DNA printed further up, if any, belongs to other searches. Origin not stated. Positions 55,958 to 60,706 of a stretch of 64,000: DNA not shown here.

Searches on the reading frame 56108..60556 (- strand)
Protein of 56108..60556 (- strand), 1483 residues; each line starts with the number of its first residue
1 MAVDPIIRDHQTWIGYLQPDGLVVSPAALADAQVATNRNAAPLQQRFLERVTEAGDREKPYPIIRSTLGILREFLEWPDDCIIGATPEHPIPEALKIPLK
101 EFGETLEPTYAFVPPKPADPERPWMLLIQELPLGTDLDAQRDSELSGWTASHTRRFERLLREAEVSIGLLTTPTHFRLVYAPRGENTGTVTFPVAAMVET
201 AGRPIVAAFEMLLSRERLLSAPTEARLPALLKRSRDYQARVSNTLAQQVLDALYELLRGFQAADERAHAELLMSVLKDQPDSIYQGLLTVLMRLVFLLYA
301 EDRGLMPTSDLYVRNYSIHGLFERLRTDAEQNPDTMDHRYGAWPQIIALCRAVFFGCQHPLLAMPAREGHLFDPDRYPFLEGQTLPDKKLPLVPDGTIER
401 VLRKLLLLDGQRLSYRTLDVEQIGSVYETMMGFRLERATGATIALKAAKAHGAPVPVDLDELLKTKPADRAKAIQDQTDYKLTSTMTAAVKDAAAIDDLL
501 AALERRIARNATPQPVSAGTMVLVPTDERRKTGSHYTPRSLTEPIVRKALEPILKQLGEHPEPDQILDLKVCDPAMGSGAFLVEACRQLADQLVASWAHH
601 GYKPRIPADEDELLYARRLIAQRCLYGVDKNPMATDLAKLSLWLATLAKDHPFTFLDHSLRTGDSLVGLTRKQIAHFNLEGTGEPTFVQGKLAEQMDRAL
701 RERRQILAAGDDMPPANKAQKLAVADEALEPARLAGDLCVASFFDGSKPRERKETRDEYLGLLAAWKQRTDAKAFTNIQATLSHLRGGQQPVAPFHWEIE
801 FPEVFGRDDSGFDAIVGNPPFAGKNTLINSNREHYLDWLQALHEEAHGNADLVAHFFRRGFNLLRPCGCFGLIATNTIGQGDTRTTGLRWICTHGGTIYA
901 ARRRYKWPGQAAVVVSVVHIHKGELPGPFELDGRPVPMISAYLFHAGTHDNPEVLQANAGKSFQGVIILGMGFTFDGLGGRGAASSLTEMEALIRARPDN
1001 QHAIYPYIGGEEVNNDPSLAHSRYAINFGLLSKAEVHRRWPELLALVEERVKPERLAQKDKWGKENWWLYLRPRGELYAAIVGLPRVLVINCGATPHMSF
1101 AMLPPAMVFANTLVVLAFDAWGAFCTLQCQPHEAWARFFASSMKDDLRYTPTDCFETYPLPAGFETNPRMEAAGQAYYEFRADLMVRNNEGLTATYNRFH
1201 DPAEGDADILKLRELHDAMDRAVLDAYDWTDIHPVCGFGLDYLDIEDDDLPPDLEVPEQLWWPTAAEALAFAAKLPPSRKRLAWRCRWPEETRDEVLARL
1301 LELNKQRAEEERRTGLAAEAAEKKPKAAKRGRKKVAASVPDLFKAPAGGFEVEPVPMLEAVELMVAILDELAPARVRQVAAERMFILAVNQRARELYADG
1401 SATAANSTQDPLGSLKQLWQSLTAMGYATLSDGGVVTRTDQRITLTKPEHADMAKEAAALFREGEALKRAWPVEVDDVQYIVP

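Call 51: search_protein_families(library=pfam, proteins=[window:56108-60556:-], max_evalue=0.001)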
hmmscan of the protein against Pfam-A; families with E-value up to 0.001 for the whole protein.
window:56108-60556:- (1483 aa): 5 families
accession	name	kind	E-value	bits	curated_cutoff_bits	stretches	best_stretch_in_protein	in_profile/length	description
PF07669.17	Eco57I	-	3.3e-22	79.8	25.3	1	624-879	2-139/171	Eco57I restriction-modification methylase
PF20473.4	MmeI_Mtase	-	5.6e-18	65.5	27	2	814-921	138-249/259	MmeI, DNA-methyltransferase domain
PF02384.22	N6_Mtase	-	1.9e-10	41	20.4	1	528-657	21-112/311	N-6 DNA Methylase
PF20466.3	MmeI_TRD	-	3.1e-06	27.1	27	1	988-1162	37-206/207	MmeI, target recognition domain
PF01170.24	UPF0020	-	0.00021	21.5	22.3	0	570-649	31-103/197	RMKL-like, methyltransferase domain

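Call 71: search_protein_families(library=padloc, proteins=[window:56108-60556:-], max_evalue=0.00001)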
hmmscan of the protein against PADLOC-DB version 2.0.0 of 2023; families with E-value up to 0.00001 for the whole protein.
window:56108-60556:- (1483 aa): 37 families (the best 25 are shown)
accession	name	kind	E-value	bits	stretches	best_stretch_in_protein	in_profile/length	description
PDLC02643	DrmMI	-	0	1313.2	1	8-1332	8-1337/1347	DrmMI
PDLC02640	DrmMI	-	0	1032.9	2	854-1342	534-1011/1015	DrmMI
PDLC02638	DrmMI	-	2.7e-253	841.3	1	8-874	5-934/935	DrmMI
PDLC02639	DrmMI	-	1.4e-238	792.2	2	292-763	1-490/803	DrmMI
PDLC03618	REase_MTase_IIG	-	2.4e-169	563.3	1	91-1248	96-1290/1429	Type IIG restriction enzyme-methyltransferase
PDLC02644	DrmMI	-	5.2e-149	496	2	778-1238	348-831/988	DrmMI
PDLC02645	DrmMI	-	3.7e-108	360.8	1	91-715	96-760/772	DrmMI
PDLC02646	DrmMI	-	8.4e-108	359.5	2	792-1232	263-706/792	DrmMI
PDLC03627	REase_MTase_IIG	-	2.9e-59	198.8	1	813-1314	564-1031/1136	Type IIG restriction enzyme-methyltransferase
PDLC03599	REase_MTase_IIG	-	3.8e-52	175.3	1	812-1229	470-908/959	Type IIG restriction enzyme-methyltransferase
PDLC02642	DrmMI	-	3.1e-46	156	1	145-550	140-570/594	DrmMI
PDLC03622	REase_MTase_IIG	-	4.3e-43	144.9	3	160-403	5-250/1524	Type IIG restriction enzyme-methyltransferase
PDLC03598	REase_MTase_IIG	-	6.2e-32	108.4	1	813-1228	482-886/912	Type IIG restriction enzyme-methyltransferase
PDLC03620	REase_MTase_IIG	-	9.1e-31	104.3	2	615-821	672-864/1378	Type IIG restriction enzyme-methyltransferase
PDLC02626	DrmD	-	1.1e-29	101.6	1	1114-1244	4-135/276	DrmD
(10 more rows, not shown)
